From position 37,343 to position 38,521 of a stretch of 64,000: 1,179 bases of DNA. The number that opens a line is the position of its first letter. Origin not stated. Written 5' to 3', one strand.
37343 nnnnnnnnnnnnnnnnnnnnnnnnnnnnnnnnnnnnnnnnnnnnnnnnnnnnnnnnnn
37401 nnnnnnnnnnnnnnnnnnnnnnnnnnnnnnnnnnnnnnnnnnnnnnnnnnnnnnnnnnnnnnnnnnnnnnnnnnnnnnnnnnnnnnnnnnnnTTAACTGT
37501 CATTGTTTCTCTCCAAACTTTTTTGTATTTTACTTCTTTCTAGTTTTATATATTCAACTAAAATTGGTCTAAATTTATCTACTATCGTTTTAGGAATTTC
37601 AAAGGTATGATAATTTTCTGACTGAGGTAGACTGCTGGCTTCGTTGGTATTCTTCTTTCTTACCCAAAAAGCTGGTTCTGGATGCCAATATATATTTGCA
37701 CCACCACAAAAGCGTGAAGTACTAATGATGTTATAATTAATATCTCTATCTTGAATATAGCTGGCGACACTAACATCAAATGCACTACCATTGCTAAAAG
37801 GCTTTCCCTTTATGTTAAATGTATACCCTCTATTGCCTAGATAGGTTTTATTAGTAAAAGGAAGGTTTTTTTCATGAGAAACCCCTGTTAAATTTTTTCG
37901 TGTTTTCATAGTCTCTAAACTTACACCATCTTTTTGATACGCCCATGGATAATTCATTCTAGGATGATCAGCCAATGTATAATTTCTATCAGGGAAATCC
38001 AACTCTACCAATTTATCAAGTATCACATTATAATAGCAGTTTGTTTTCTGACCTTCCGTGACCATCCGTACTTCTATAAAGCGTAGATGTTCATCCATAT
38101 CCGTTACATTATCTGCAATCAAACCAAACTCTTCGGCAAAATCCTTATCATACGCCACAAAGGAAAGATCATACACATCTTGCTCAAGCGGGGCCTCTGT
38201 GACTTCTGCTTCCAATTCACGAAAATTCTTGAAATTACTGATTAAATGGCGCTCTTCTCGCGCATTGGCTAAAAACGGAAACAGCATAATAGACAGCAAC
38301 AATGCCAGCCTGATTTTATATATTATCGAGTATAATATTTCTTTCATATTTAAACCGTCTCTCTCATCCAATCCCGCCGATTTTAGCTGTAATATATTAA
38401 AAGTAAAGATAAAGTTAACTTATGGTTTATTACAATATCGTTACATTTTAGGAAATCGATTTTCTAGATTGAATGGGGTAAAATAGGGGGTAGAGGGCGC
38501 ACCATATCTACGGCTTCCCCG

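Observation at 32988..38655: Integrase-less 5.5-kb islet at tRNA-Arg(CCU), bounded by perfect 55-bp direct repeats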

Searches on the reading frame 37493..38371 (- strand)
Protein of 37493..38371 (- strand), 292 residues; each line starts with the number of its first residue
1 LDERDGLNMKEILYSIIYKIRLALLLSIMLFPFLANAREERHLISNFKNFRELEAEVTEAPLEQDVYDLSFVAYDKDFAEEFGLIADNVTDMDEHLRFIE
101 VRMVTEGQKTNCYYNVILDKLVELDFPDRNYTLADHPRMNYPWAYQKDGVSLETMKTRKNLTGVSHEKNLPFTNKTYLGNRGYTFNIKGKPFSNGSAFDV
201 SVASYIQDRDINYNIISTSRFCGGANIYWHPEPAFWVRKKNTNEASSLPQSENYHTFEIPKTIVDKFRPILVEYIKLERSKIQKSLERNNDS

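Call 8: search_protein_families(library=pfam, proteins=[window:37493-38371:-], max_evalue=0.01)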
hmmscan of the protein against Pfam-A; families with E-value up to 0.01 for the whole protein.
window:37493-38371:- (292 aa): 0 families

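Call 14: find_encoding_contigs(protein=window:37493-38347:-, flank=10000, max_places=10)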
Protein window:37493-38347:- (284 aa): no gene with exactly this product is on record in the collection.

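Call 16: find_homologous_proteins(query=window:37493-38347:-)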
Query window:37493-38347:- (284 aa): 15 proteins with E <= 0.001 among 538 candidates.
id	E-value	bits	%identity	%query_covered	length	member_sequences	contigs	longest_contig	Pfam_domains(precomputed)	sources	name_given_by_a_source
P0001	4.0e-177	605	100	93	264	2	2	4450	-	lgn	-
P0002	1.2e-79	286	50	94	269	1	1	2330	-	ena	-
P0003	2.0e-75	272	50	92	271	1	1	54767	-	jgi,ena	-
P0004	4.4e-72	261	51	94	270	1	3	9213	-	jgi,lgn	-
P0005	1.7e-59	220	46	88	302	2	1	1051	-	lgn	-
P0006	1.2e-46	178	41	85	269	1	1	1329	-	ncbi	-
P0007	1.1e-44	171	39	91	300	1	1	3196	-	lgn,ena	-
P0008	1.4e-42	164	38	91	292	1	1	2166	-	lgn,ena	-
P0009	6.5e-39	152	38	91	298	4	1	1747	-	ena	-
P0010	1.0e-38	152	38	90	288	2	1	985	-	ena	-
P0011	1.5e-38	151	37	91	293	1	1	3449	-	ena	-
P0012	9.4e-37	145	39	94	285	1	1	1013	-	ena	-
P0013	3.2e-35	140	37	94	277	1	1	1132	-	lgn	-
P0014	7.0e-35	139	36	93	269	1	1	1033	-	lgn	-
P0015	1.5e-32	131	39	76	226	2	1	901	-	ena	-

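Call 17: find_encoding_contigs(protein=P0001, flank=10000, max_places=10)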
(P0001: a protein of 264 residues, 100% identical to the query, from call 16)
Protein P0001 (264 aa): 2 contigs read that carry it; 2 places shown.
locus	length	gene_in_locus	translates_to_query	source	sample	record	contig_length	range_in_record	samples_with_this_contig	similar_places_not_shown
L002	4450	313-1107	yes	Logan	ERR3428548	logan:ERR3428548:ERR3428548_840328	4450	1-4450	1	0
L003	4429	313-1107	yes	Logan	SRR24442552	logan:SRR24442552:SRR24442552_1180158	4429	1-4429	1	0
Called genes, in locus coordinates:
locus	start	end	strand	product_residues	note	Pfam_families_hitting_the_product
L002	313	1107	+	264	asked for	-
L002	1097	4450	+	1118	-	?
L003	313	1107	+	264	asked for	-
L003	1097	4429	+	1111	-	?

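Call 18: find_encoding_contigs(protein=P0003, flank=10000, max_places=6)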
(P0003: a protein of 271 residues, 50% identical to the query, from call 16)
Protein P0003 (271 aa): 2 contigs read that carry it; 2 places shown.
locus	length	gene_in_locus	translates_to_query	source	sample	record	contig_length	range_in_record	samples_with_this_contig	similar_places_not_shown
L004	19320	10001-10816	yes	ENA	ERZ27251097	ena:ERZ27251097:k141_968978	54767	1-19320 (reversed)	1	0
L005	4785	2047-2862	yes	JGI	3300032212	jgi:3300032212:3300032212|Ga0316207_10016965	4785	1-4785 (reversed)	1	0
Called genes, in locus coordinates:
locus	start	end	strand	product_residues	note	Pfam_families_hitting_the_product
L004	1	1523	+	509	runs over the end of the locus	PF01039:Carboxyl_trans, PF03255:ACCA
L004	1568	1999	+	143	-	-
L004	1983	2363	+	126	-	-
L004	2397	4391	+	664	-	PF00289:Biotin_carb_N, PF02222:ATP-grasp (weak), PF02655:ATP-grasp_3 (weak), PF02786:CPSase_L_D2, PF07478:Dala_Dala_lig_C, PF02785:Biotin_carb_C, PF18140:PCC_BT, PF00364:Biotin_lipoyl, +1 more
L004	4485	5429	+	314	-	-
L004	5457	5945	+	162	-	-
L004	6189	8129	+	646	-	PF00012:HSP70, PF06723:MreB_Mbl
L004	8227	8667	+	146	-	PF00226:DnaJ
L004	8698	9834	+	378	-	PF00226:DnaJ, PF01556:DnaJ_C, PF00684:DnaJ_CXXCXGXG, PF27439:DnaJ_C_2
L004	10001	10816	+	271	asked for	-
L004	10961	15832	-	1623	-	PF21075:GDH_ACT1, PF21073:GDH_HM1, PF21076:GDH_ACT2, PF21077:GDH_ACT3, PF21078:GDH_HM3, PF05088:Bac_GDH_CD, PF21074:GDH_C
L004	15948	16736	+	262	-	PF00459:Inositol_P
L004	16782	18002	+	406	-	PF00180:Iso_dh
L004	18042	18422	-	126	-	PF01638:HxlR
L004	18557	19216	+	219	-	PF02798:GST_N, PF13417:GST_N_3, PF13409:GST_N_2, PF00043:GST_C, PF13410:GST_C_2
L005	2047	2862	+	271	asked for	-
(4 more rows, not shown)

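Call 19: find_encoding_contigs(protein=P0004, flank=10000, max_places=6)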
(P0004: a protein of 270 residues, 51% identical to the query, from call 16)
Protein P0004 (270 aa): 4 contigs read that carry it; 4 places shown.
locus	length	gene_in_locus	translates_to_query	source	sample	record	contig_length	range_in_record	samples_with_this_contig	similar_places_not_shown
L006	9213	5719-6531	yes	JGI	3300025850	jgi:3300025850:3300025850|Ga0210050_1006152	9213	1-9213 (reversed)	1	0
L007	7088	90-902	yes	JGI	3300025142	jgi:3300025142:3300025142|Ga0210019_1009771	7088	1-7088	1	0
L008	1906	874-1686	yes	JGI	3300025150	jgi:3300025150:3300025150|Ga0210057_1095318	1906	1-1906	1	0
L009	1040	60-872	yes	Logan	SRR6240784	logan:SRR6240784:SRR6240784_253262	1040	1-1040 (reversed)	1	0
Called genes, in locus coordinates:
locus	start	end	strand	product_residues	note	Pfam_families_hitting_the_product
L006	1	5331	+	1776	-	?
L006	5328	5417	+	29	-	-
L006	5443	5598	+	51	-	-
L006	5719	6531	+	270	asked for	-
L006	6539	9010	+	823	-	PF26363:Phospholipase-like (faint), PF00353:HemolysinCabind (weak), PF26745:SPM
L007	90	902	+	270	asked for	-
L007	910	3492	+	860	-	PF26363:Phospholipase-like (faint), PF00353:HemolysinCabind, PF26745:SPM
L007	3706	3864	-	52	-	-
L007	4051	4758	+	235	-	PF01012:ETF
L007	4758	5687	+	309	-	PF01012:ETF, PF00766:ETF_alpha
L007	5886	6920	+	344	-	PF26521:MAFA_adhesin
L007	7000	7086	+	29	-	?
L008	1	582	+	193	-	?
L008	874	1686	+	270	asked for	-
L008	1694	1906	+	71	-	?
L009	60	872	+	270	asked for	-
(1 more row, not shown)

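Call 32: search_solved_structures(query=window:37493-38347:-, max_evalue=1)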
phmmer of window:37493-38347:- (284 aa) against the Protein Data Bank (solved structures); distinct sequences matched with E-value up to 1: 0.

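Call 33: search_protein_families(library=ncbifam, proteins=[window:37493-38347:-], max_evalue=0.01)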
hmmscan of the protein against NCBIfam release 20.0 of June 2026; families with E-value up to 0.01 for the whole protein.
window:37493-38347:- (284 aa): 0 families

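Call 51: predict_structure(alignment_id=A1)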
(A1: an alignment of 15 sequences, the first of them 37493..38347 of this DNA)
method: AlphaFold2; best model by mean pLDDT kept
length: 284 residues; sequences in the alignment: 15
mean_pLDDT: 74.7   pTM: 0.67
mean pLDDT of the five models: 74.7, 72.3, 71.3, 70.8, 70.3
residues with pLDDT >= 90: 68; 70-90: 118; 50-70: 55; < 50: 43
segments of 3 or more residues with pLDDT < 50: 25-53, 127-139
pLDDT, mean of each block of 10 residues (from residue 1): 76 81 50 36 38 52 92 87 95 82 89 92 63 43 62 60 86 77 72 88 87 78 90 75 89 92 84 79 64
secondary structure, 60 per line:
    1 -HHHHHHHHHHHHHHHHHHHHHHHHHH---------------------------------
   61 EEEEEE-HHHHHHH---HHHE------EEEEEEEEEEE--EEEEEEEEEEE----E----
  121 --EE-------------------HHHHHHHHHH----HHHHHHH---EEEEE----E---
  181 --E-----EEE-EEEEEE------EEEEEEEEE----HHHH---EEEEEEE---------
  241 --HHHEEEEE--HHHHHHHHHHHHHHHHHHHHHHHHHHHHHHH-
elements in order: H2-27 E61-66 H68-74 E88-98 E101-111 H144-153 H158-164 E168-172 E189-191 E193-198 E205-213 H218-221 E225-231 E246-250 H253-283

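Call 77: find_related_loci(query=A1, collection=viral_contigs, flank=10000)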
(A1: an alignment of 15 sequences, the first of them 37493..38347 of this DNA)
Query A1 (284 aa) in viral_contigs; peptide patterns used: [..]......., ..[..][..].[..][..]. (x = any residue, [..] = any of these).
25 stretches matched a pattern, but none encodes a relative of the query by tblastn (E <= 1e-3).

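Call 79: find_encoding_contigs(protein=P0011, flank=5000, max_places=3)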
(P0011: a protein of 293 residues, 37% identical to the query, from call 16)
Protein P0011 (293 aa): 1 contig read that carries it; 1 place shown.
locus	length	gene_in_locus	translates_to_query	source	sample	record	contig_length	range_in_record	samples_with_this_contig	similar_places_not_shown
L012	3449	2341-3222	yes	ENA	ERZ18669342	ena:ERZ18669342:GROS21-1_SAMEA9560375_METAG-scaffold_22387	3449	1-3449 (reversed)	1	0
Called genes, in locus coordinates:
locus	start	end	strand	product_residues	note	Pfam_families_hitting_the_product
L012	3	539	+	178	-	?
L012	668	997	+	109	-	-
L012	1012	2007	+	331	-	PF00348:polyprenyl_synt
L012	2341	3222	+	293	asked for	-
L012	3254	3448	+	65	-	?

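Call 80: find_encoding_contigs(protein=P0002, flank=5000, max_places=3)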
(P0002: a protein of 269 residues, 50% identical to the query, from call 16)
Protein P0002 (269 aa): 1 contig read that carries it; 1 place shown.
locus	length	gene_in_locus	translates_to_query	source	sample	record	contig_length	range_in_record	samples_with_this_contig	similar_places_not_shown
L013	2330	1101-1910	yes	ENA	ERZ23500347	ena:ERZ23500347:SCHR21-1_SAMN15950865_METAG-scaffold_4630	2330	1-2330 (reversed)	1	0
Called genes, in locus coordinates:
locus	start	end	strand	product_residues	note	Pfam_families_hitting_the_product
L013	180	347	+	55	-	-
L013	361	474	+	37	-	-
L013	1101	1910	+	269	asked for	-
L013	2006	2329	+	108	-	?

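Call 83: search_solved_structures(query=A1, max_evalue=1)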
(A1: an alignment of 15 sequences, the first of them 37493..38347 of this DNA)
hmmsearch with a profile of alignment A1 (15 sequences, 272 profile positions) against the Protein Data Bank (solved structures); distinct sequences matched with E-value up to 1: 0.
